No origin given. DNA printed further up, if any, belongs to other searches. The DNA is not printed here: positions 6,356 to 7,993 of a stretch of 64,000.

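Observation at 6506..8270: norCB-like gene pair whose oxidase subunit has Met in place of the second helix-X histidine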

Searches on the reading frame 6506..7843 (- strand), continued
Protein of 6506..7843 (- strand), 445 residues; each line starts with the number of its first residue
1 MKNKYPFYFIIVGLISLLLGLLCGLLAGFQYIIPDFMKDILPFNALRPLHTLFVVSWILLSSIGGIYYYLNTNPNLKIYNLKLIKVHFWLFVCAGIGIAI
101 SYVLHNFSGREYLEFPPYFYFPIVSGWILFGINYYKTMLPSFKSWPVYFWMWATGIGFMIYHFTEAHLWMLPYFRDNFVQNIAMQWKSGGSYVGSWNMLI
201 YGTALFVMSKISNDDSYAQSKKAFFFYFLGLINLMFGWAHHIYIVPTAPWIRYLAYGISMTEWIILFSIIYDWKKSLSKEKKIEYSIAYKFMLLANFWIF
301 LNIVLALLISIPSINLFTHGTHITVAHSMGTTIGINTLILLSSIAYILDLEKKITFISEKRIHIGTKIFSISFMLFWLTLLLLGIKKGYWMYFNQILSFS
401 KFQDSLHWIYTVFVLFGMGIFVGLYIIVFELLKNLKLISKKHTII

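Call 35: search_protein_families(library=pfam, proteins=[L027:9385-11196:+, L018:16421-17188:-, L074:13955-14401:+, L056:4516-5097:+, L039:4275-5075:+, L060:2747-4516:+, L027:3536-3823:+, L063:11830-12432:+, L002:7121-7558:+, L051:1863-2573:+], max_evalue=0.01)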
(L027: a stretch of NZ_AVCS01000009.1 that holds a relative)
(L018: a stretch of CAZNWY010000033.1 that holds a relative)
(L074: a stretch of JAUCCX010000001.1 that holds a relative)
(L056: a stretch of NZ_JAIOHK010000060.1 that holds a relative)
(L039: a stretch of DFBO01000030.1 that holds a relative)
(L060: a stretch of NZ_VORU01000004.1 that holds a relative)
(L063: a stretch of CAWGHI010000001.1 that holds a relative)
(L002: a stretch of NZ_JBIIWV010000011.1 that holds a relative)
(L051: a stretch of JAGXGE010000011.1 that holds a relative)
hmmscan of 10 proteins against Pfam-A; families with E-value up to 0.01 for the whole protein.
L027:9385-11196:+ (603 aa): 0 families

L018:16421-17188:- (255 aa): 1 family
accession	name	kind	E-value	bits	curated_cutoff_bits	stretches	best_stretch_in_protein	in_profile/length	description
PF12679.13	ABC2_membrane_2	-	9.1e-10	38.7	27.2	1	54-255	78-283/283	ABC-2 family transporter protein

L074:13955-14401:+ (148 aa): 1 family
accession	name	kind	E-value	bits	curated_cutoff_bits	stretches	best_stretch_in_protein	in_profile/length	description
PF02082.26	Rrf2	-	3.1e-22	79.6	30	1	9-137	2-131/132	Iron-dependent Transcriptional regulator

L056:4516-5097:+ (193 aa): 1 family
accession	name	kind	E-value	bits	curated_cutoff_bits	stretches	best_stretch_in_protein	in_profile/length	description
PF00510.24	COX3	-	3.8e-16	60.2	23.8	1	62-191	128-255/258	Cytochrome c oxidase subunit III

L039:4275-5075:+ (266 aa): 13 families
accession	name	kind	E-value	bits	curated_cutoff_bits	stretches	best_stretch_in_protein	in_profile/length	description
PF07728.20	AAA_5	-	8.4e-35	120.2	22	1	34-168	1-139/139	AAA domain (dynein-related subfamily)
PF08406.16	CbbQ_C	-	7.5e-31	106.6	20.6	1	181-264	1-84/85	CbbQ/NirQ/NorQ C-terminal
PF07726.17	AAA_3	-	2.7e-07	31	27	1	35-169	2-130/131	ATPase family associated with various cellular activities (AAA)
PF00158.32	Sigma54_activat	-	4.1e-06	27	20.2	1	18-151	8-143/168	Sigma-54 interaction domain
PF00004.35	AAA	-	1.6e-05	25.8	21.2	1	35-110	1-69/131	ATPase family associated with various cellular activities (AAA)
PF12774.13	AAA_6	-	2.2e-05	24.1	25.2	1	27-186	27-177/327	Hydrolytic ATP binding site of dynein motor region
PF07724.20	AAA_2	-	2.4e-05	24.9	27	1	32-123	3-100/166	AAA domain (Cdc48 subfamily)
PF12775.13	AAA_7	-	7.5e-05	22.8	25.8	1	25-74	26-78/181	P-loop containing dynein motor region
PF13401.12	AAA_22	-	0.00011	23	27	1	35-75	8-51/130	AAA domain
PF13173.12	AAA_14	-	0.00011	22.6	27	1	34-127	4-90/129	AAA domain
PF01078.27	Mg_chelatase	-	0.00014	21.8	20.3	0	66-152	82-159/207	Magnesium chelatase, subunit ChlI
PF13191.12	AAA_16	-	0.0038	18.2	32.6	0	34-69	26-62/167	AAA ATPase domain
PF00493.29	MCM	-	0.0041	16.7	23.3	1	26-153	51-175/224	MCM P-loop domain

L060:2747-4516:+ (589 aa): 3 families
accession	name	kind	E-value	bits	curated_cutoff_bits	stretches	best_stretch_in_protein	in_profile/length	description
PF00092.34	VWA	-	5.5e-07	30.4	23.8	1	401-564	2-155/174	von Willebrand factor type A domain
PF05762.20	VWA_CoxE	-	9.5e-07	28.9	26.4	1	352-517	14-164/222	VWA domain containing CoxE-like protein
PF13519.12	VWA_2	-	1.6e-05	25.9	27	1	402-513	2-107/107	von Willebrand factor type A domain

L027:3536-3823:+ (95 aa): 1 family
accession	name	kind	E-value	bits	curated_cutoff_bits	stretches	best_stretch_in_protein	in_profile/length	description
PF03626.19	COX4_pro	-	6e-08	33.4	28.9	1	21-88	2-69/72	Prokaryotic Cytochrome C oxidase subunit IV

L063:11830-12432:+ (200 aa): 2 families
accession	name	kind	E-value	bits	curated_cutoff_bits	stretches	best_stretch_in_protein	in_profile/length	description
PF14595.12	Thioredoxin_9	-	8.9e-39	132.8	25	1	38-160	7-129/129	Thioredoxin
PF00085.26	Thioredoxin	-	0.00044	20.6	23.5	1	74-152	19-96/103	Thioredoxin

L002:7121-7558:+ (145 aa): 1 family
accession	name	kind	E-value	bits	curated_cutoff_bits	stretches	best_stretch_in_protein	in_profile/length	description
PF02566.24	OsmC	-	1.7e-16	60.9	27.5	1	45-138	6-98/100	OsmC-like protein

L051:1863-2573:+ (236 aa): 8 families
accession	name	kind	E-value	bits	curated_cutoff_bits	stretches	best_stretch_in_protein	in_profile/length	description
PF00005.33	ABC_tran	-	2.1e-29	103.3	25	1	17-156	1-137/137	ABC transporter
PF13304.12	AAA_21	-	1.8e-15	58.2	27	2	125-190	235-303/304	AAA domain, putative AbiEii toxin, Type IV TA system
PF02463.25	SMC_N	-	1.2e-07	31.9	40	1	103-193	116-205/220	RecF/RecN/SMC N terminal domain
PF13476.12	AAA_23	-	8e-05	23.8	27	1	20-66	15-56/201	AAA domain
PF13555.12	AAA_29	-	0.00098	19.3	27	1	21-47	16-42/61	P-loop containing region of AAA domain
PF09818.15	ABC_ATPase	-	0.0042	16.6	23.2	0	22-47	75-99/283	P-loop domain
PF13401.12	AAA_22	-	0.0064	17.2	27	0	26-63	4-42/130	AAA domain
PF01637.24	ATPase_2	-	0.009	16.3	33.2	0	27-57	20-49/225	ATPase domain predominantly from Archaea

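Call 36: search_protein_families(library=pfam, proteins=[P0139, P0151, P0159, P0196, P0163, P0184], max_evalue=0.01)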
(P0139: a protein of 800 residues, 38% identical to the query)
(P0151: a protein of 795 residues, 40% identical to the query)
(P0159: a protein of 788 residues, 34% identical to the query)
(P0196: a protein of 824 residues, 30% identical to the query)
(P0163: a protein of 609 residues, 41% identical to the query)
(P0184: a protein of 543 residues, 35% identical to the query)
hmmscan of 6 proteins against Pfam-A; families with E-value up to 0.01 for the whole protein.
P0139 (800 aa): 5 families
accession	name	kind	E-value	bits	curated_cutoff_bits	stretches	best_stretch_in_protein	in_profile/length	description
PF00115.25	COX1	-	1e-27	97.6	34.8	1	7-414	2-434/436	Cytochrome C and Quinol oxidase polypeptide I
PF13442.11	Cytochrome_CBB3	-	7.7e-25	87.4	27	3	590-679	2-68/68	Cytochrome C oxidase, cbb3-type, subunit III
PF00034.26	Cytochrom_C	-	8.2e-24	85.2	21.3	3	591-682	1-89/90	Cytochrome c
PF02433.20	FixO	-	2.5e-15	57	29.6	1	514-562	103-151/219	Cytochrome C oxidase, mono-heme subunit/FixO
PF02167.20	Cytochrom_C1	-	0.0076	16.4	22.8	0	701-725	14-37/219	Cytochrome C1 family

P0151 (795 aa): 4 families
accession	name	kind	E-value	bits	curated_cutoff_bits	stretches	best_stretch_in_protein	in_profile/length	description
PF13442.11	Cytochrome_CBB3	-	2.7e-24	85.7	27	3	574-662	3-68/68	Cytochrome C oxidase, cbb3-type, subunit III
PF00115.25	COX1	-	6.6e-21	75.1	34.8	1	8-414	2-436/436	Cytochrome C and Quinol oxidase polypeptide I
PF00034.26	Cytochrom_C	-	2.5e-20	74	21.3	2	574-665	1-89/90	Cytochrome c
PF02433.20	FixO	-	5.6e-08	33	29.6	1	500-543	102-145/219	Cytochrome C oxidase, mono-heme subunit/FixO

P0159 (788 aa): 4 families
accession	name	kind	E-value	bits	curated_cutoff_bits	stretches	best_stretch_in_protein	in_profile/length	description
PF13442.11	Cytochrome_CBB3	-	4.2e-26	91.5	27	3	683-776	3-68/68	Cytochrome C oxidase, cbb3-type, subunit III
PF00115.25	COX1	-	6e-24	85.1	34.8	1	10-379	2-407/436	Cytochrome C and Quinol oxidase polypeptide I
PF00034.26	Cytochrom_C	-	1.3e-21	78.2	21.3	3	465-537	1-89/90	Cytochrome c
PF02433.20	FixO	-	3.1e-08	33.8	29.6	1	486-527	104-145/219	Cytochrome C oxidase, mono-heme subunit/FixO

P0196 (824 aa): 3 families
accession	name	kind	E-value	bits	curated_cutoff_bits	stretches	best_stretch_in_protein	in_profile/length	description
PF00115.25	COX1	-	3.7e-12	46.3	34.8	1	18-406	4-412/436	Cytochrome C and Quinol oxidase polypeptide I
PF13442.11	Cytochrome_CBB3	-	1.8e-09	38.2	27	1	604-688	3-68/68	Cytochrome C oxidase, cbb3-type, subunit III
PF00034.26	Cytochrom_C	-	4.9e-07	31.4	21.3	1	605-691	2-89/90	Cytochrome c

P0163 (609 aa): 1 family
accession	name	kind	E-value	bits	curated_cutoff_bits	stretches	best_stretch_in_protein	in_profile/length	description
PF00115.25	COX1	-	5.4e-22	78.7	34.8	1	11-289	3-301/436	Cytochrome C and Quinol oxidase polypeptide I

P0184 (543 aa): 3 families
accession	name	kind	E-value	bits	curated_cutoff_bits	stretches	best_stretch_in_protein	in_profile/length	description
PF13442.11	Cytochrome_CBB3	-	9.6e-12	45.5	27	1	470-538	3-68/68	Cytochrome C oxidase, cbb3-type, subunit III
PF00115.25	COX1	-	1.6e-11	44.2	34.8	1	28-383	6-411/436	Cytochrome C and Quinol oxidase polypeptide I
PF00034.26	Cytochrom_C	-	7.2e-10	40.5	21.3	1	473-515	4-46/90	Cytochrome c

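Call 39: find_encoding_contigs(protein=P0236, flank=8000, max_places=4)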
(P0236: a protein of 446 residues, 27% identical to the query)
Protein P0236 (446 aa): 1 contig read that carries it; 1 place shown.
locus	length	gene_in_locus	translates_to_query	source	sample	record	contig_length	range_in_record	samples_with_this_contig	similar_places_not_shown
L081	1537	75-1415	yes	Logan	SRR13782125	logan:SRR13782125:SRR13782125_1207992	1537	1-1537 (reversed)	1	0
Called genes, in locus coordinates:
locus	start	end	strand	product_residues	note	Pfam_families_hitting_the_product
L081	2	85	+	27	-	?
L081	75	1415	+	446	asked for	PF00115:COX1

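Call 41: find_related_loci(query=A3, collection=genome_contigs, flank=8000)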
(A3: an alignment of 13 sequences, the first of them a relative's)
Query A3 (446 aa) in genome_contigs; peptide patterns used: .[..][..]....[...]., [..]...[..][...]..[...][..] (x = any residue, [..] = any of these).
41 stretches matched a pattern; 17 encode a relative of the query (tblastn E <= 1e-3); 17 distinct loci.
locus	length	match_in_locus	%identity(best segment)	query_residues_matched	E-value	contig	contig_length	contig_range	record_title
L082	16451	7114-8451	100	1-446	0e+0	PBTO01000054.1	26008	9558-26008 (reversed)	MAG: Gammaproteobacteria bacterium isolate NP59 76358, whole genome shotgun sequence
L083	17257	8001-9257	46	4-428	5e-113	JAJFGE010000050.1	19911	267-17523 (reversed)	MAG: Marinicaulis sp. isolate OFTM318 OFTM318_49, whole genome shotgun sequence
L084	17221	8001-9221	44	16-428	3e-110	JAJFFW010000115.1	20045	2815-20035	MAG: Parvularculaceae bacterium isolate OFTM380 OFTM380_114, whole genome shotgun sequence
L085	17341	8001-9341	43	1-440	1e-107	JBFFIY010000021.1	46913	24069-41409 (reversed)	MAG: Enterobacterales bacterium isolate Mix_mud17.2022.03.18 k141_939097_length_46913_cov_11.1519, whole genome shotgun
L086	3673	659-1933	44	1-429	2e-108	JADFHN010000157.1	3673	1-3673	MAG: Bacteroidetes bacterium isolate B34T3L8 B34T3L8_NODE13365, whole genome shotgun sequence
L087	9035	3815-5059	41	8-428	1e-103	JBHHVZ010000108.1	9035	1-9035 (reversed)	MAG: Parvularculaceae bacterium isolate S.3.sp3_bin.21 NODE_940_length_9035_cov_8.280067, whole genome shotgun sequence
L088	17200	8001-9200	41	12-419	3e-99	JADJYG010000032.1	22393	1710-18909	MAG: Saprospirales bacterium isolate Lyne_18-Q3-R50-59_BATAC.172 tig01431651-10-223410, whole genome shotgun sequence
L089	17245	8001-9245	41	3-419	6e-93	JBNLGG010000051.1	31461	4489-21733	MAG: Cyclobacteriaceae bacterium isolate C1.bin.22.strict NODE_51_length_31461_cov_6.567487, whole genome shotgun sequen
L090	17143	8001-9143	44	19-401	2e-91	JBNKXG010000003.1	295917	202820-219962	MAG: Opitutaceae bacterium isolate D2.bin.11.permissive NODE_3_length_295917_cov_18.714461, whole genome shotgun sequenc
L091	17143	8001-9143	42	19-401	5e-90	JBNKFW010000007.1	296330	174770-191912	MAG: Opitutaceae bacterium isolate E1E2.bin.44.strict NODE_7_length_296330_cov_15.950792, whole genome shotgun sequence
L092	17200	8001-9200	40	17-423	2e-89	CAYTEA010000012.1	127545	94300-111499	MAG TPA_asm: uncultured Leptospiraceae bacterium isolate binchicken_co16_363 genome assembly, contig: NODE_209_length_12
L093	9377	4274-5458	41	18-419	8e-86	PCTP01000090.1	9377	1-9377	MAG: Gammaproteobacteria bacterium CG22_combo_CG10-13_8_21_14_all_40_8 CG22_scaffold_4790_c, whole genome shotgun sequen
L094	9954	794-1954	42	30-422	1e-88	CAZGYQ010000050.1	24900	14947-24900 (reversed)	MAG TPA_asm: uncultured Caulobacteraceae bacterium isolate SRP287051_co2_171 genome assembly, contig: NODE_4044_length_2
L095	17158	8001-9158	35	32-428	2e-68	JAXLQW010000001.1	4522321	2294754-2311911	MAG: Thermoanaerobaculia bacterium isolate STL-ACI13 C1.108.fa-1, whole genome shotgun sequence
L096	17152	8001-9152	35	17-412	1e-62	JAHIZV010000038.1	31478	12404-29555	MAG: Verrucomicrobia bacterium isolate Modern_marine.mb.194 Modern_marine.mb.194_k141_463813, whole genome shotgun seque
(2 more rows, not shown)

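Call 42: predict_structure(alignment_id=A2)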
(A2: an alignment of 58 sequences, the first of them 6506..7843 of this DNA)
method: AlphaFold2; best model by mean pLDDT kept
length: 445 residues; sequences in the alignment: 58
mean_pLDDT: 94.2   pTM: 0.94
mean pLDDT of the five models: 94.2, 93.5, 93.1, 92.6, 92.1
residues with pLDDT >= 90: 383; 70-90: 57; 50-70: 4; < 50: 1
segments of 3 or more residues with pLDDT < 50: none
pLDDT, mean of each block of 10 residues (from residue 1): 87 98 97 94 96 98 98 93 98 98 95 92 98 97 96 98 94 93 91 96 97 94 96 90 80 88 91 94 96 97 92 87 95 97 97 89 98 98 96 90 94 98 98 94 72
secondary structure, 60 per line:
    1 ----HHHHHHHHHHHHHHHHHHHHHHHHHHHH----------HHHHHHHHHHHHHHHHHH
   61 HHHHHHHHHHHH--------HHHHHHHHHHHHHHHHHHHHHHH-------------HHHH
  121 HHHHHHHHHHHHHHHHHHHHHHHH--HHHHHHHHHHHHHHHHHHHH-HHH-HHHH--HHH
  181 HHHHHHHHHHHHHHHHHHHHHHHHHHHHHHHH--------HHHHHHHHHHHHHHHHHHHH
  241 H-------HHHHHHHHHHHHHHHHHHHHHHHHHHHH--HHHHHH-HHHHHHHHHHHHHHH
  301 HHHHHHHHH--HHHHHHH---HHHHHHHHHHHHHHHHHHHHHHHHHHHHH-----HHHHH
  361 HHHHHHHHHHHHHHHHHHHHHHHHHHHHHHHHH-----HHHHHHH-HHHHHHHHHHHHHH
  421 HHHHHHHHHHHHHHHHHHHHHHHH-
elements in order: H5-32 H43-72 H81-103 H117-144 H147-166 H172-175 H178-212 H221-241 H249-276 H279-284 H286-309 H312-318 H322-350 H356-393 H399-405 H407-444

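Call 45: fold_search(model_id=the predicted structure, library=pdb)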
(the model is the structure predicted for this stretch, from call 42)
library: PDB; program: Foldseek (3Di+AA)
matches with E <= 10: 209; with E <= 0.001: 92
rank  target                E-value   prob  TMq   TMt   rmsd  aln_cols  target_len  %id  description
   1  3o0r_B                3.0e-13  1.00  0.86  0.85   3.0       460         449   21  Crystal structure of nitric oxide reductase from Pseudomonas aeruginosa in complex with antibody fragment (released 2010-12-29)
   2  4xyd_A                3.6e-13  1.00  0.87  0.87   2.6       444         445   20  Nitric oxide reductase from Roseobacter denitrificans (RdNOR) (released 2016-05-25)
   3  3mk7_D                2.1e-12  1.00  0.86  0.83   3.1       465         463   17  The structure of CBB3 cytochrome oxidase (released 2010-08-04)
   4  8smr_E                2.1e-12  1.00  0.85  0.81   3.3       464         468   17  cytochrome bc1-cbb3 supercomplex from Pseudomonas aeruginosa (released 2023-10-11)
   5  3mk7_G                4.0e-12  1.00  0.86  0.82   3.1       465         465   17  The structure of CBB3 cytochrome oxidase (released 2010-08-04)
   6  3mk7_A                4.3e-12  1.00  0.85  0.81   3.3       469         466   17  The structure of CBB3 cytochrome oxidase (released 2010-08-04)
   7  9g6b_A                1.4e-11  1.00  0.86  0.82   3.5       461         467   16  cbb3-2 NOH complex (released 2026-01-28)
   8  6xkw_n                1.5e-11  1.00  0.85  0.81   3.3       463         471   18  R. capsulatus CIII2CIV bipartite super-complex (SC-2A) with CcoH/cy (released 2020-12-30)
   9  9g83_t                1.3e-10  1.00  0.84  0.80   3.2       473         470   16  Respiratory supercomplex CI1-CIII2-CIV2-(cbb3)1 from alphaproteobacterium (released 2026-02-04)
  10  3ayf                  5.2e-08  1.00  0.77  0.47   4.8       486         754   18  Crystal structure of nitric oxide reductase (released 2012-01-25)
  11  6qq5_A                8.6e-08  1.00  0.77  0.49   4.6       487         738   12  Cryo-EM structure of dimeric quinol dependent nitric oxide reductase (qNOR) from Alcaligenes xylosoxidans (released 2019-09-11)
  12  4g70_A                9.0e-08  1.00  0.73  0.60   5.1       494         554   14  Structure of Recombinant Cytochrome ba3 Oxidase mutant V236T from Thermus thermophilus (released 2013-07-24)
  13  8bgw_A                9.7e-08  1.00  0.80  0.49   3.9       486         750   14  CryoEM structure of quinol-dependent Nitric Oxide Reductase (qNOR) from Alcaligenes xylosoxidans at 2.2 A resolution (released 2023-08-16)
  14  6qq6_A                1.0e-07  1.00  0.76  0.48   4.7       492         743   13  Cryo-EM structure of dimeric quinol dependent nitric oxide reductase (qNOR) Val495Ala mutant from Alcaligenes xylosoxi (released 2019-09-11)
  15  6wti_A                1.5e-07  1.00  0.70  0.49   5.7       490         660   15  The Cryo-EM structure of the ubiquinol oxidase from Escherichia coli (released 2021-01-20)
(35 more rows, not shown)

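Call 48: list_cluster_members(proteins=[P0121, P0122, P0123, P0125, P0126, P0128, P0129, P0131, P0133, P0160])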
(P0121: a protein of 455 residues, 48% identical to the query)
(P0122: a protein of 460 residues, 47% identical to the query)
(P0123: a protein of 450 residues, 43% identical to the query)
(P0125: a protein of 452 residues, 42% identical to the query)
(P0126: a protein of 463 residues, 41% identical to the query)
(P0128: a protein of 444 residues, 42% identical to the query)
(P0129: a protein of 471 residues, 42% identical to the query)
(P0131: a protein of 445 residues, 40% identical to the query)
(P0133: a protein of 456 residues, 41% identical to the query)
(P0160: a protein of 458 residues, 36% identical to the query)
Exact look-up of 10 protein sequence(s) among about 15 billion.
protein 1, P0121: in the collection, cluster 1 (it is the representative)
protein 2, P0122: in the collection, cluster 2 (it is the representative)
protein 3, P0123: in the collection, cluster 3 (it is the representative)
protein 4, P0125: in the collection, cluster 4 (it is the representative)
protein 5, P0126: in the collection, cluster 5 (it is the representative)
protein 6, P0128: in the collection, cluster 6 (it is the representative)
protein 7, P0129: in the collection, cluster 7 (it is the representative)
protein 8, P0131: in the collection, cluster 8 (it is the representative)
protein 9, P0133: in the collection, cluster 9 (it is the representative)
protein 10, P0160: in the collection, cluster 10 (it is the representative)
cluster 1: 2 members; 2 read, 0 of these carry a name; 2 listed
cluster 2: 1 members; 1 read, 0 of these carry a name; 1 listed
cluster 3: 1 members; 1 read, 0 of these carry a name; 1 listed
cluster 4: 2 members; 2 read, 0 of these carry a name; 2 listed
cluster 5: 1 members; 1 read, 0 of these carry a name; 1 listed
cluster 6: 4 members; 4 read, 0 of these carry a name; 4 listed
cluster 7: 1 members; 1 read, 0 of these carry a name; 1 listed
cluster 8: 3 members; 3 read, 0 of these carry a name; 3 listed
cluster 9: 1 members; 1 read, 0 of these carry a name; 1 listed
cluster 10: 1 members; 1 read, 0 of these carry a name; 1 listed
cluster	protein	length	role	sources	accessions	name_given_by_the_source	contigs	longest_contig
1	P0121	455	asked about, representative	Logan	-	-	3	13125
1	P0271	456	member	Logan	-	-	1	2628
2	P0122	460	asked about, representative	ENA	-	-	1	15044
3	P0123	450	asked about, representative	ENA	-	-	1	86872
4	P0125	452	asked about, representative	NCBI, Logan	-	-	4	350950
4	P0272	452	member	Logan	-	-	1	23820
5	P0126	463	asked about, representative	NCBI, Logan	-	-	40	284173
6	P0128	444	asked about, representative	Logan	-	-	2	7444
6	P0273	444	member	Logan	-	-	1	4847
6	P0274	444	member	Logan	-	-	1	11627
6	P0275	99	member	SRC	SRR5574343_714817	-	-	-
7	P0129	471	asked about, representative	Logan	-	-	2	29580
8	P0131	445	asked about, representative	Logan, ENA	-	-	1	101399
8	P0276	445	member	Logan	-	-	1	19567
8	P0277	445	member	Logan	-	-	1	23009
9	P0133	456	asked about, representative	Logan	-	-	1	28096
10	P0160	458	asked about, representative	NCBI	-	-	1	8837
